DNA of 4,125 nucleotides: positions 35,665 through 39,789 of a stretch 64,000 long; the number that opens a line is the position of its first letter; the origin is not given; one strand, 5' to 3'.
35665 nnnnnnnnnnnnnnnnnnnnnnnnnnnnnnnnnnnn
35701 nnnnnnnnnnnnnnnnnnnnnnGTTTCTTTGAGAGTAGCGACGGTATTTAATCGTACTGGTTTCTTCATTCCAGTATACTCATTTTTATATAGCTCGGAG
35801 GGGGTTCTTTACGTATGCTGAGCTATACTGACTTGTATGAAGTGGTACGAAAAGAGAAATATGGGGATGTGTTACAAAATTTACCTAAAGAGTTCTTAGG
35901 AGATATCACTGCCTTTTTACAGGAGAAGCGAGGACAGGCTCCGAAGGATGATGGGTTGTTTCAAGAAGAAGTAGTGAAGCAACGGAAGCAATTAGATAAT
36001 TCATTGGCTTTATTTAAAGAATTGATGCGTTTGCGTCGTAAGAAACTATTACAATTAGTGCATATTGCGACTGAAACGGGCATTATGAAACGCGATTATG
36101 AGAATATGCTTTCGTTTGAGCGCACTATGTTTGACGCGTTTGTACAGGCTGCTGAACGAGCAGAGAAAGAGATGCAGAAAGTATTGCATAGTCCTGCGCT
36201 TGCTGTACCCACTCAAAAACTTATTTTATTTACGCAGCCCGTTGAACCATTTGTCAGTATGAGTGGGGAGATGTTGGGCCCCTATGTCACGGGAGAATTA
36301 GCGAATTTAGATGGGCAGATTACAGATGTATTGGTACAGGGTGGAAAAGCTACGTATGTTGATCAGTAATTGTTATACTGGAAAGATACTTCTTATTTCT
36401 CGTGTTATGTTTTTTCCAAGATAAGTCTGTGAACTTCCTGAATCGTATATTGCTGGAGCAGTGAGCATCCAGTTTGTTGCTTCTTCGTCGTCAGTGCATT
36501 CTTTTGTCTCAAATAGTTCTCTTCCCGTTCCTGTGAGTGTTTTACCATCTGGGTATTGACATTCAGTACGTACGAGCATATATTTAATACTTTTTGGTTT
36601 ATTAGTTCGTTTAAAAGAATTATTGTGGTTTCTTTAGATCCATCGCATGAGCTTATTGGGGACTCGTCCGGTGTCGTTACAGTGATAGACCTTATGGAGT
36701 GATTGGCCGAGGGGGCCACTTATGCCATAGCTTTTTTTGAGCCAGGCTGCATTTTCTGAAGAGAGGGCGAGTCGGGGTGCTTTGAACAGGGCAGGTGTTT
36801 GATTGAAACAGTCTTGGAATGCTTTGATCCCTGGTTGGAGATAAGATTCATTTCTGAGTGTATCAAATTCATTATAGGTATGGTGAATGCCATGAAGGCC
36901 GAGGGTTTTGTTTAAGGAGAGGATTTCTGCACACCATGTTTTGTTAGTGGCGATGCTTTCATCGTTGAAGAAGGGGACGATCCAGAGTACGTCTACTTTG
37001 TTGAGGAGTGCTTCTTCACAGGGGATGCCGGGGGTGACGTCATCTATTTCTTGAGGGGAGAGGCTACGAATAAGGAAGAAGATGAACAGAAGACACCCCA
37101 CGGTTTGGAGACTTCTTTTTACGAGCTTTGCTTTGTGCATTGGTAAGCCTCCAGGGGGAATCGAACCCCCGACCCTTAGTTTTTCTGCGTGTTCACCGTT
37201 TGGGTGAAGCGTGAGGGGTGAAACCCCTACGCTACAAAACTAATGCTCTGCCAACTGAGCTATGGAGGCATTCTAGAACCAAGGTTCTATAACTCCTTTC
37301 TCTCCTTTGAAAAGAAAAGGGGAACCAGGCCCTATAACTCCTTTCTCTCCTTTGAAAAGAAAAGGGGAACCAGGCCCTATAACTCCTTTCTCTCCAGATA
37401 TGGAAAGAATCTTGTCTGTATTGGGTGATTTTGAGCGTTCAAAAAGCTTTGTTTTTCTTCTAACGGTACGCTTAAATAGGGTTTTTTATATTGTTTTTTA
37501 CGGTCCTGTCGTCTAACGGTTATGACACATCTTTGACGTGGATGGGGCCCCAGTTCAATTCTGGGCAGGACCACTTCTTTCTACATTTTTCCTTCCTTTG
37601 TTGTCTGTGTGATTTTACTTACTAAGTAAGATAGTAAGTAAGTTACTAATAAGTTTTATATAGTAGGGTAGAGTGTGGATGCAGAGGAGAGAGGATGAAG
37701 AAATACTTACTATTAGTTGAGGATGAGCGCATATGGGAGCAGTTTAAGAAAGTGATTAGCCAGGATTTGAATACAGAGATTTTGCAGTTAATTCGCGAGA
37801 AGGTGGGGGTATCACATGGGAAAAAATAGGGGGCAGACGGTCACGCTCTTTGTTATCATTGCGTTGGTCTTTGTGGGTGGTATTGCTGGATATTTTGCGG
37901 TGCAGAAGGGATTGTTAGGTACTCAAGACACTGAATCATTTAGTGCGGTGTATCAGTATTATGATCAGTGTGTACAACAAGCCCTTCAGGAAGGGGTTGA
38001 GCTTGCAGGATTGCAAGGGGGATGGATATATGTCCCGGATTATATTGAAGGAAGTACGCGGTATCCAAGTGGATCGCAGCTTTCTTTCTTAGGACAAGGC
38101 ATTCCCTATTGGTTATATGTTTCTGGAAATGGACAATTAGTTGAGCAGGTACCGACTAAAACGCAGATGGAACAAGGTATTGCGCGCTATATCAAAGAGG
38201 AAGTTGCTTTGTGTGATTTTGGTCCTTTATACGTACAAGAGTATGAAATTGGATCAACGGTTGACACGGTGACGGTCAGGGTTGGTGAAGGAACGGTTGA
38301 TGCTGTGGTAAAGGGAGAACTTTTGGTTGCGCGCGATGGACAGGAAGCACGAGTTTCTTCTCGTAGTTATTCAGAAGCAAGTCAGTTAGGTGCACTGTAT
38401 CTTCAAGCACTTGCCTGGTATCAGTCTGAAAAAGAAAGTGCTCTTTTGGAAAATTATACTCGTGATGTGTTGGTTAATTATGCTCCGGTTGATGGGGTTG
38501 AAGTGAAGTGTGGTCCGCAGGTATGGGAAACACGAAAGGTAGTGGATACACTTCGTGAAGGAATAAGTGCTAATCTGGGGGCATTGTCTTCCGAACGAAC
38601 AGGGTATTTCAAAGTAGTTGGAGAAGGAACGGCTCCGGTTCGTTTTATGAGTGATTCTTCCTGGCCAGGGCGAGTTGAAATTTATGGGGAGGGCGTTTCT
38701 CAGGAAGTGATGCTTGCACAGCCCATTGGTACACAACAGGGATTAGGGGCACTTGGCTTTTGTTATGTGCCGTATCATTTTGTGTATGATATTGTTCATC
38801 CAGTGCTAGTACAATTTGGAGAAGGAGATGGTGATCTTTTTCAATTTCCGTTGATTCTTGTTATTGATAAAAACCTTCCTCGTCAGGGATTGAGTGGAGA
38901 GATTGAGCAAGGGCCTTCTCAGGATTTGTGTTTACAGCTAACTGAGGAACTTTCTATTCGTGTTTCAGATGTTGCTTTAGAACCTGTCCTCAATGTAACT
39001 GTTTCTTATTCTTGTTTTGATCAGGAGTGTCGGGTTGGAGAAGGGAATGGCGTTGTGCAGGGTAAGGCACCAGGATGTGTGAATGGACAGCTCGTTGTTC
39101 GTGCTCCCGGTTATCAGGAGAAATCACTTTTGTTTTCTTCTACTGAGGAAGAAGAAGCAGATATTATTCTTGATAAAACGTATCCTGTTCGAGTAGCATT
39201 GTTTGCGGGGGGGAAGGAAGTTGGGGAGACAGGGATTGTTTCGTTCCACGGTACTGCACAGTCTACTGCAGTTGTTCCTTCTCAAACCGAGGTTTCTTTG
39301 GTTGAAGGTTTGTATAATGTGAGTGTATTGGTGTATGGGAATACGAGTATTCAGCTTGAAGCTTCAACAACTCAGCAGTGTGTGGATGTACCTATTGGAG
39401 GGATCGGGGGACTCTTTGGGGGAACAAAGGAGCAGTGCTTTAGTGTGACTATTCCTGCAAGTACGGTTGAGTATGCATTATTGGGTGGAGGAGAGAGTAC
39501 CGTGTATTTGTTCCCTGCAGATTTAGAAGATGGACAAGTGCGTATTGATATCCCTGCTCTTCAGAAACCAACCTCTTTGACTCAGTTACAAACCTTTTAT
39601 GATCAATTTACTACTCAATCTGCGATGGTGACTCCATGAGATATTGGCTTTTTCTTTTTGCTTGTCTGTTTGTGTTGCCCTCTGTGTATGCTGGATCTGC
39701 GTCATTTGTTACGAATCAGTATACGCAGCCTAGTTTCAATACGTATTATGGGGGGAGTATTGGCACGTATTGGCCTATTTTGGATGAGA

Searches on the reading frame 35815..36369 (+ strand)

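Call 48: search_protein_families(library=pfam, max_evalue=0.01, proteins=[window:35815-36369:+])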
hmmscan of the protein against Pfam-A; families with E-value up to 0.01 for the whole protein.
window:35815-36369:+ (184 aa): 1 family
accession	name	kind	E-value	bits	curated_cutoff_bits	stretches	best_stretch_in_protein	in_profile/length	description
PF22090.1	Gins51_C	-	0.0063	16.7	27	0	137-181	3-47/48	Gins51, C-terminal domain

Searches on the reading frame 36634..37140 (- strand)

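Call 48: search_protein_families(library=pfam, max_evalue=0.01, proteins=[window:36634-37140:-])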
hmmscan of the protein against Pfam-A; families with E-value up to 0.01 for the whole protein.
window:36634-37140:- (168 aa): 1 family
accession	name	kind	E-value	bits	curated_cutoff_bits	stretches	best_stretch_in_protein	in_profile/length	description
PF10096.14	DUF2334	-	0.00086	19.4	26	1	53-140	35-142/203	Uncharacterized protein conserved in bacteria (DUF2334)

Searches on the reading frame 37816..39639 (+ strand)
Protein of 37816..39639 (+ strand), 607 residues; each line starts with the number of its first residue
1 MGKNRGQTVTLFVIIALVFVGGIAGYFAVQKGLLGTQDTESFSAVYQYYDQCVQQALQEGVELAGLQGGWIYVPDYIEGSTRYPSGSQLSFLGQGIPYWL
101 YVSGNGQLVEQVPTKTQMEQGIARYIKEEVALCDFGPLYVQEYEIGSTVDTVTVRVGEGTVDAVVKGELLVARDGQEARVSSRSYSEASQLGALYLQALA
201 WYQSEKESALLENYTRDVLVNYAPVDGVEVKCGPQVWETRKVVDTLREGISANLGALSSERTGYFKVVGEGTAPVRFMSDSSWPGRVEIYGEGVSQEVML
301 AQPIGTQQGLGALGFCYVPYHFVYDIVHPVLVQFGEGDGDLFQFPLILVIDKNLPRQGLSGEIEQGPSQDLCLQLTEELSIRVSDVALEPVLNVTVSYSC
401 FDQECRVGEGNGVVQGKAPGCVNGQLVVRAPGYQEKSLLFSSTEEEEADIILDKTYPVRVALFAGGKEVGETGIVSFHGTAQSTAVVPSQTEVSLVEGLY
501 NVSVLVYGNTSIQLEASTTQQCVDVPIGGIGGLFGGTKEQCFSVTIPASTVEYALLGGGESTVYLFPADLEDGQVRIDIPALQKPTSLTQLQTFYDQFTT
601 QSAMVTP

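Call 48: search_protein_families(library=pfam, max_evalue=0.01, proteins=[window:37816-39639:+])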
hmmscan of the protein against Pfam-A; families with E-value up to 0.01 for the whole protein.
window:37816-39639:+ (607 aa): 0 families

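Call 91: search_protein_families(library=ncbifam, max_evalue=0.01, proteins=[window:37816-39639:+])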
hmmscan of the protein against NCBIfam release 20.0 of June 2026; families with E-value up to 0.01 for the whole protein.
window:37816-39639:+ (607 aa): 0 families
